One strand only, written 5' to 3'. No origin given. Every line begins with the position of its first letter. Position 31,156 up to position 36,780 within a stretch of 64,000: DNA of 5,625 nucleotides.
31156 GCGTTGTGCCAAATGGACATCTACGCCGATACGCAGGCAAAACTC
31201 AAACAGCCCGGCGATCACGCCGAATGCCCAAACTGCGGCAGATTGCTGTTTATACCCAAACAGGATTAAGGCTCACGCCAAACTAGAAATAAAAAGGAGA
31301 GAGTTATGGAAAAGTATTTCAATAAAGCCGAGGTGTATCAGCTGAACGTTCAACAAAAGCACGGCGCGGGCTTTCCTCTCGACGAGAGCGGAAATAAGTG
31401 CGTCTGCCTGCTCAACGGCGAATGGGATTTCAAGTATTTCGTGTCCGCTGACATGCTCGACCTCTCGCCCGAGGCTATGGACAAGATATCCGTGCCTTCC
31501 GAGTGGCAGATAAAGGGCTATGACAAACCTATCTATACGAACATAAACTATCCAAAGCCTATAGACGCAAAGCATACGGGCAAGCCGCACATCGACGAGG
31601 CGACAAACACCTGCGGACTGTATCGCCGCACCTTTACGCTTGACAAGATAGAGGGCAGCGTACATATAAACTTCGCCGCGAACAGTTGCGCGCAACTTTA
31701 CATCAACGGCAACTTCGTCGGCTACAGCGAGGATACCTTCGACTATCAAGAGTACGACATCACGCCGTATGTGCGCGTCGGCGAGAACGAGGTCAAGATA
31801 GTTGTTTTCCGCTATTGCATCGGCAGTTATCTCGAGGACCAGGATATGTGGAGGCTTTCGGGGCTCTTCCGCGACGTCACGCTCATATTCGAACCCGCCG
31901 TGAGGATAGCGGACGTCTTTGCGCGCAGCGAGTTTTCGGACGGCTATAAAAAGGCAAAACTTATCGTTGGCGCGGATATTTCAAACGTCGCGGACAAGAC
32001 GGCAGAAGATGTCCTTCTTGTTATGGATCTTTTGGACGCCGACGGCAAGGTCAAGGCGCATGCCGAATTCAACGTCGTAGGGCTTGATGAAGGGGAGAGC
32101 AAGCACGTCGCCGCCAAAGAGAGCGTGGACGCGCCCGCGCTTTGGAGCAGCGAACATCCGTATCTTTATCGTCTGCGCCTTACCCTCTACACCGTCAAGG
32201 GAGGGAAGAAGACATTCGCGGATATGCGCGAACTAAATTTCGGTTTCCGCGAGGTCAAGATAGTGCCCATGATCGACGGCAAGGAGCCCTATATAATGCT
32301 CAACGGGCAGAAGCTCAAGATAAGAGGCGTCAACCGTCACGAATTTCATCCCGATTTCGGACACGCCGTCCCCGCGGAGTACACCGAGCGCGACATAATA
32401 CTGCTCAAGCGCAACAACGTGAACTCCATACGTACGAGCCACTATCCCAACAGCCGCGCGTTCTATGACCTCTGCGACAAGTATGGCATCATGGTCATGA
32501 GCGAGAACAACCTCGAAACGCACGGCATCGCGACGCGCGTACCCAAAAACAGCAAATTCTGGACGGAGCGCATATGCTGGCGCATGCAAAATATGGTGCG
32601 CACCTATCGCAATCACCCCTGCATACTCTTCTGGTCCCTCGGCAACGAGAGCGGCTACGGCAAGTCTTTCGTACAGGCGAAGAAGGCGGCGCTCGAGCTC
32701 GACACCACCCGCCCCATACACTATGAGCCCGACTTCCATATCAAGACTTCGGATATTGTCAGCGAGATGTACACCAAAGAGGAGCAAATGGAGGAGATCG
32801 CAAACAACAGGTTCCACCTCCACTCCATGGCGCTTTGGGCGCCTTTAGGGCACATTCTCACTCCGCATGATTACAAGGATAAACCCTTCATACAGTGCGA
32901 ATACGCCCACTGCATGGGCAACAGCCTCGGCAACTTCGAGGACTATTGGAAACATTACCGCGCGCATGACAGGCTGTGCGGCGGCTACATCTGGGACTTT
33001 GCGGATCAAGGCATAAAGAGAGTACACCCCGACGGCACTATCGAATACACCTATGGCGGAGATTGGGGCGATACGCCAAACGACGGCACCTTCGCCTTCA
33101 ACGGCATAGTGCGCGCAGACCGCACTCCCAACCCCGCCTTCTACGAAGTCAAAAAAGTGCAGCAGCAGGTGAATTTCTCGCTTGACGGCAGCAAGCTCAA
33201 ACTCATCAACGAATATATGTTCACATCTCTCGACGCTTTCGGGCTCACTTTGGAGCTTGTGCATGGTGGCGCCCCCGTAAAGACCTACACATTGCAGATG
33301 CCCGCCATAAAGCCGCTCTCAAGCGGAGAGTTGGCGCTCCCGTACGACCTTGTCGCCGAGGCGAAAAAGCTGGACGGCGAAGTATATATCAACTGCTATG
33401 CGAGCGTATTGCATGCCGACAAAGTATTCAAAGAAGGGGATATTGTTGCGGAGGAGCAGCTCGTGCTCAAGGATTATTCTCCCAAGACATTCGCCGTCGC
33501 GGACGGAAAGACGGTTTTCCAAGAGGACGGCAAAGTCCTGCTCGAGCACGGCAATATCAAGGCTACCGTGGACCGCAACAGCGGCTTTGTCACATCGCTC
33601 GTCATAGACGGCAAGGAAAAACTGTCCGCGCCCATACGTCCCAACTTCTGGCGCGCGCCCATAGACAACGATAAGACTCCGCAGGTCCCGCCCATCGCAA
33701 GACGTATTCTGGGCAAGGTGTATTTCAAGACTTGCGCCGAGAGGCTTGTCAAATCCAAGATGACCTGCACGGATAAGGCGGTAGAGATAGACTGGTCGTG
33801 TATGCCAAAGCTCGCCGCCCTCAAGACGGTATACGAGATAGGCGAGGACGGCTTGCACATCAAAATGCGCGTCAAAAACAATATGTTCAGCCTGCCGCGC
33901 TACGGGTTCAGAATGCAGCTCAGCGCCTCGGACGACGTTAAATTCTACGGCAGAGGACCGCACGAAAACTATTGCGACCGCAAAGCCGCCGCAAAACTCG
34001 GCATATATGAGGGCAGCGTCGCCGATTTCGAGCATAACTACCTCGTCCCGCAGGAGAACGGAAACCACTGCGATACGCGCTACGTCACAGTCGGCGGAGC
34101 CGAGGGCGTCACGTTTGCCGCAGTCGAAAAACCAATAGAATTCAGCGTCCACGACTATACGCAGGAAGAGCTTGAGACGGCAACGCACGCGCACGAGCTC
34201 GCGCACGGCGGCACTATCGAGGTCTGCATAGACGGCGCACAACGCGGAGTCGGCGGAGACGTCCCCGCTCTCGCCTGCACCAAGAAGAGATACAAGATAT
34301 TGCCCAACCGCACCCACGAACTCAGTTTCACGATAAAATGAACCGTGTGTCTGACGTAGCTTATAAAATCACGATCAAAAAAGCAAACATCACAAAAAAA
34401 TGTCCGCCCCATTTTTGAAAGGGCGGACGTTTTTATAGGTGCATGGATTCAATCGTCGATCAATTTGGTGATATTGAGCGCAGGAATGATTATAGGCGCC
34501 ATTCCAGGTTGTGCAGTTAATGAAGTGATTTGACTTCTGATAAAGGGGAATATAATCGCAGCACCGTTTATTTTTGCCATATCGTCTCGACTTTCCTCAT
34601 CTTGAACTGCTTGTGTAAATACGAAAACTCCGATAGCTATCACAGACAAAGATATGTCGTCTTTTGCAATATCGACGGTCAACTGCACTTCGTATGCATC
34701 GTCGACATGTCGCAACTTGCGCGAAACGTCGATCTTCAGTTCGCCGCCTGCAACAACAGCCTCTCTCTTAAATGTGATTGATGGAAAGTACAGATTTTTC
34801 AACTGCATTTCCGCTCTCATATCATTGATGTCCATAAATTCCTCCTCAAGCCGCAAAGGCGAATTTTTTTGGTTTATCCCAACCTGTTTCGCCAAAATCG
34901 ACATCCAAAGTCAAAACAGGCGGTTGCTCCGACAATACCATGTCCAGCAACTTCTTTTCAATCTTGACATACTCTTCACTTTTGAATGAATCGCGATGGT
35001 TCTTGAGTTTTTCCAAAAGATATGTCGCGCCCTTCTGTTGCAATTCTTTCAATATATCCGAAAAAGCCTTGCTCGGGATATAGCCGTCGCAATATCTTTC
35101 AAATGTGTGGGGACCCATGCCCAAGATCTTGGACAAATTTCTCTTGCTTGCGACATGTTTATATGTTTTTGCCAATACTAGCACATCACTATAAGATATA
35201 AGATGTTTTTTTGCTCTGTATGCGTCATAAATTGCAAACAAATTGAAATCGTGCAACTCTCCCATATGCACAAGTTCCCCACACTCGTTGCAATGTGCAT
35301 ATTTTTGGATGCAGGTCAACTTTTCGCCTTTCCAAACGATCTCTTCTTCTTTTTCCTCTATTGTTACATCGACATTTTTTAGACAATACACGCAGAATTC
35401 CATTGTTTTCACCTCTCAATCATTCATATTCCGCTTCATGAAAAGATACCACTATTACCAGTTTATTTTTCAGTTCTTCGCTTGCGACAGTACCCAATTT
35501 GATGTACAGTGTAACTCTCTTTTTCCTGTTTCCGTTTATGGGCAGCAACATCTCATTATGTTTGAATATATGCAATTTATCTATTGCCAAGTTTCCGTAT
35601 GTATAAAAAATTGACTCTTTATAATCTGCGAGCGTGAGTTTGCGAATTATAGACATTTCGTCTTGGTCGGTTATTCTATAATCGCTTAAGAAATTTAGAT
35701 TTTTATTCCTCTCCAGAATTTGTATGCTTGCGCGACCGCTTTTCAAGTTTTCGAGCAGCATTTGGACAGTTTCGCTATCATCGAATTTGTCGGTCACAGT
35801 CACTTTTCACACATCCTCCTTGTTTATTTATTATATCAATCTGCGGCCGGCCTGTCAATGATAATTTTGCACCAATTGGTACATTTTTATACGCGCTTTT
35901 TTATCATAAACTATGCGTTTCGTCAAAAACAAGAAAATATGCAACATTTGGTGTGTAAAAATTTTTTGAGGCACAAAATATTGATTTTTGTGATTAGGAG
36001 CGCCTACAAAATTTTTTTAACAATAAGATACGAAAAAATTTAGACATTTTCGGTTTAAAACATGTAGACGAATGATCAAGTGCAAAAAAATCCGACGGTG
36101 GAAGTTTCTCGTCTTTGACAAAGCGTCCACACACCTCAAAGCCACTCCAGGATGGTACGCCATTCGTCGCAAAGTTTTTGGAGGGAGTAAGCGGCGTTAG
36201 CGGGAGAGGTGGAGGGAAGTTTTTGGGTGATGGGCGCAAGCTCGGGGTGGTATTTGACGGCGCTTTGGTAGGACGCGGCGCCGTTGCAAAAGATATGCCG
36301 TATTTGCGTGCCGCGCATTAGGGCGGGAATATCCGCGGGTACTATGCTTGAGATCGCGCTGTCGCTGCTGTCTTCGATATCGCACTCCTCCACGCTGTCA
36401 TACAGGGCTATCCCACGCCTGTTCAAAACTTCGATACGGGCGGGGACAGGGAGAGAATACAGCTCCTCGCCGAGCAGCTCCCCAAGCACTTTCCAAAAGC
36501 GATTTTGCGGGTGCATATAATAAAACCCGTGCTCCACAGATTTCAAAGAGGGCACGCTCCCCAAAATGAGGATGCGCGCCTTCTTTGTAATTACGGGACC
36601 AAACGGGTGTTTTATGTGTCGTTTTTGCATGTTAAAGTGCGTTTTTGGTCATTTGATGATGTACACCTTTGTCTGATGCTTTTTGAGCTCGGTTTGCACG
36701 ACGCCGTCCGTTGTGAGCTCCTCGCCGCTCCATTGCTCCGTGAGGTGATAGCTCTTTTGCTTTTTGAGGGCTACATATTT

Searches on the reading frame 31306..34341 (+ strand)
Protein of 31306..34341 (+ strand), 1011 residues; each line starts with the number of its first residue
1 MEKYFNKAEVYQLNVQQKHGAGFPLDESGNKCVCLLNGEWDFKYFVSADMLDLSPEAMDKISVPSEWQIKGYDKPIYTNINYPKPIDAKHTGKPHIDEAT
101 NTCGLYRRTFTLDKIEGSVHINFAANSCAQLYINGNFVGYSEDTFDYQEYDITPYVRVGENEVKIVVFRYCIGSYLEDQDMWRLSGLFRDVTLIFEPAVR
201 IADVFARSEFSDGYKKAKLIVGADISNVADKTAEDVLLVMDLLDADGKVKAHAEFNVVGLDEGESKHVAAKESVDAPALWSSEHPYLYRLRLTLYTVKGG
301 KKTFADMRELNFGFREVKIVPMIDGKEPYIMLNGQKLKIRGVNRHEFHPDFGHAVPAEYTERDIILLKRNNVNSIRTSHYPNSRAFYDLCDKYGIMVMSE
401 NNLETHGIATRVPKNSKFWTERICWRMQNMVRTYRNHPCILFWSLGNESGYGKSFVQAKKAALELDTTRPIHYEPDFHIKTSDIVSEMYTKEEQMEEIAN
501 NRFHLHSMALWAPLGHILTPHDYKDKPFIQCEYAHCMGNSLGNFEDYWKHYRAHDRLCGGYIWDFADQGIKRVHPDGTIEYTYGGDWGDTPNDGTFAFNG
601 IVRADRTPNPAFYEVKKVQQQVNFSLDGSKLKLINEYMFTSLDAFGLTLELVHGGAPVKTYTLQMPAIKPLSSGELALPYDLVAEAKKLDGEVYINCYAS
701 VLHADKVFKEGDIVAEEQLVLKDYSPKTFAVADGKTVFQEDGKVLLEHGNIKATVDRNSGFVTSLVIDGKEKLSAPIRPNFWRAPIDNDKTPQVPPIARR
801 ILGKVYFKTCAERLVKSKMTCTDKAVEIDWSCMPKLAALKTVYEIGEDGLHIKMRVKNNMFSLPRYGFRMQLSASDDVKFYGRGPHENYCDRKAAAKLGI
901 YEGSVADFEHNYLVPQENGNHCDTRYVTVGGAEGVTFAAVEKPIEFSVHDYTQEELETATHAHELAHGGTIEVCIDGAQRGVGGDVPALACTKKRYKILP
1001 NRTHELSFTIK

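Call 31: search_protein_families(library=pfam, proteins=[window:31306-34341:+])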
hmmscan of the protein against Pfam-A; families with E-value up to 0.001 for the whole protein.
window:31306-34341:+ (1011 aa): 6 families
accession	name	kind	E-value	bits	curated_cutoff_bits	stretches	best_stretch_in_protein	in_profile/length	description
PF02836.23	Glyco_hydro_2_C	-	6.3e-85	285.4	21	1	328-624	6-302/302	Glycosyl hydrolases family 2, TIM barrel domain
PF02929.23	Bgal_small_N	-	2.8e-62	211.1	25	1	749-1010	3-248/248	Beta galactosidase small chain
PF02837.24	Glyco_hydro_2_N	-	2.9e-31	109.1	28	1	36-197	4-169/169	Glycosyl hydrolases family 2, sugar binding domain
PF16353.11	LacZ_4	-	4.8e-15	56.1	27.3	1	631-722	1-87/87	Beta-galactosidase, domain 4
PF00703.27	Glyco_hydro_2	-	1.6e-13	51.8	23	1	199-315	1-109/109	Glycosyl hydrolases family 2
PF22666.2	Glyco_hydro_2_N2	-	0.00021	21.8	27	1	105-167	51-117/167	Glycosyl hydrolase 2 galactose-binding domain-like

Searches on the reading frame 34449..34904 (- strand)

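Call 31: search_protein_families(library=pfam, proteins=[window:34449-34904:-])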
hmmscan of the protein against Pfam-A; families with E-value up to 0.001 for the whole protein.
window:34449-34904:- (151 aa): 1 family
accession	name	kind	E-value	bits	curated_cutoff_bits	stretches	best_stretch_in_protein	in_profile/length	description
PF02556.19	SecB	-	6.2e-07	29.9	26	1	56-148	39-133/141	Preprotein translocase subunit SecB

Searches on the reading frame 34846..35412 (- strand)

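Call 31: search_protein_families(library=pfam, proteins=[window:34846-35412:-])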
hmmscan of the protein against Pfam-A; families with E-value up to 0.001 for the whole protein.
window:34846-35412:- (188 aa): 1 family
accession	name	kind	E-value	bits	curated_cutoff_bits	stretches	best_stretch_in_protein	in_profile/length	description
PF15731.11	MqsA_antitoxin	-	9.5e-06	26.2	30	1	7-124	3-120/131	Antitoxin component of bacterial toxin-antitoxin system, MqsA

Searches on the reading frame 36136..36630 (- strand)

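Call 31: search_protein_families(library=pfam, proteins=[window:36136-36630:-])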
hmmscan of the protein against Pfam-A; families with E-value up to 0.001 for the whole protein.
window:36136-36630:- (164 aa): 1 family
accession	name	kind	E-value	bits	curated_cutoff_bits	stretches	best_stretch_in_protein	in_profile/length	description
PF03167.25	UDG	-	1.8e-08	35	24.3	1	15-164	5-140/141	Uracil DNA glycosylase superfamily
